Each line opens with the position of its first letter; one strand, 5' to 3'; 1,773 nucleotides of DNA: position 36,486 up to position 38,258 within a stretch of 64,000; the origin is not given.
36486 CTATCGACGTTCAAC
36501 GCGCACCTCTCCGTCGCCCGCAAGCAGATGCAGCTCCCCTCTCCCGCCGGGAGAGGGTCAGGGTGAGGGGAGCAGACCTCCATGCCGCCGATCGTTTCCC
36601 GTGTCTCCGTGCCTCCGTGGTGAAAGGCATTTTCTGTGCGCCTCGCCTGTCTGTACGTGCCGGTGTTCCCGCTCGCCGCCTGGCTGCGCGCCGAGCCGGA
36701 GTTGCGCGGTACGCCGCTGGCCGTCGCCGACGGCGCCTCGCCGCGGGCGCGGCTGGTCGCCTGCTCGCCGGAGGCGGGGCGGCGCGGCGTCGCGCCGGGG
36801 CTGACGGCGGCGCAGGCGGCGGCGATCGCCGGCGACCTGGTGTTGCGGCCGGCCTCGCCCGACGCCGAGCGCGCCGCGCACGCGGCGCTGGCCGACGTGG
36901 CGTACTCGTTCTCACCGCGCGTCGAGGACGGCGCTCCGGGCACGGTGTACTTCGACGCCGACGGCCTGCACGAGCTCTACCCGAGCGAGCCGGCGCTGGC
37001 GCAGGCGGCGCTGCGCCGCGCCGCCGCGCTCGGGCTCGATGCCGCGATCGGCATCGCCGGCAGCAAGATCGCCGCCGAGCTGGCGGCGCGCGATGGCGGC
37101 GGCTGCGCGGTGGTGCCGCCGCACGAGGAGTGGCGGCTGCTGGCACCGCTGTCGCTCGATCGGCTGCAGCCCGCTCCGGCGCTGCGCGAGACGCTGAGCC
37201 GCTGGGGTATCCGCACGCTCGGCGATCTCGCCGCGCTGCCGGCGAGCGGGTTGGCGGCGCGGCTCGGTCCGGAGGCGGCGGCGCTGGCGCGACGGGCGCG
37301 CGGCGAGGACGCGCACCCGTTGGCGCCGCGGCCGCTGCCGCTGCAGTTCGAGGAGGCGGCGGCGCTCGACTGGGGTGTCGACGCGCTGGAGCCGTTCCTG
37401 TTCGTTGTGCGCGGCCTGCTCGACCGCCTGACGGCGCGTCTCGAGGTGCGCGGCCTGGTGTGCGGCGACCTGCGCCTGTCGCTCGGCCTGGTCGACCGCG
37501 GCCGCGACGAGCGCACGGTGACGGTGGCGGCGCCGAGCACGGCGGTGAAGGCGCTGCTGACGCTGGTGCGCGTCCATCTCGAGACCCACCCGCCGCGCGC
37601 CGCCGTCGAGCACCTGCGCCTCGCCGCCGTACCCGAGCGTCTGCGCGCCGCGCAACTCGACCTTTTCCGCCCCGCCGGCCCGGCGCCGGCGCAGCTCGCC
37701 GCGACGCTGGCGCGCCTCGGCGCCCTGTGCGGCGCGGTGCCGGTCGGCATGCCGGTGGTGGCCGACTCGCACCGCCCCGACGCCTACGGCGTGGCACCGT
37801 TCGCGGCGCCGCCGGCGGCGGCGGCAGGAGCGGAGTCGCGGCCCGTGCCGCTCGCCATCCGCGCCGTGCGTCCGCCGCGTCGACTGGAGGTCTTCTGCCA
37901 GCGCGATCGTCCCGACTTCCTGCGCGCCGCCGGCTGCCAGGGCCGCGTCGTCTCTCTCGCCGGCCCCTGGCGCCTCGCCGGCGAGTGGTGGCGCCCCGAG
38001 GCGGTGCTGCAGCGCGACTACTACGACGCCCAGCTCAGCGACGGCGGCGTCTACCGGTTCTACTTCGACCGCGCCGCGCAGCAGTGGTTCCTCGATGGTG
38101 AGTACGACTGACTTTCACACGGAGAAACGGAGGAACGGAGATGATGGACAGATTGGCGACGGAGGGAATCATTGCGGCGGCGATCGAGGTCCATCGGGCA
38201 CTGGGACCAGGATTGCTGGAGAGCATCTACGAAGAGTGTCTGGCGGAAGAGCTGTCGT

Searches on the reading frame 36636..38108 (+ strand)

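Call 60: search_protein_families(library=pfam, proteins=[window:36636-38108:+], max_evalue=0.00001)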
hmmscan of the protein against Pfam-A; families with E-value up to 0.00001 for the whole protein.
window:36636-38108:+ (491 aa): 1 family
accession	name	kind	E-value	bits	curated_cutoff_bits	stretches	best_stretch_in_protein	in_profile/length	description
PF00817.25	IMS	-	1.3e-20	74.3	23.2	1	7-151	2-147/148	impB/mucB/samB family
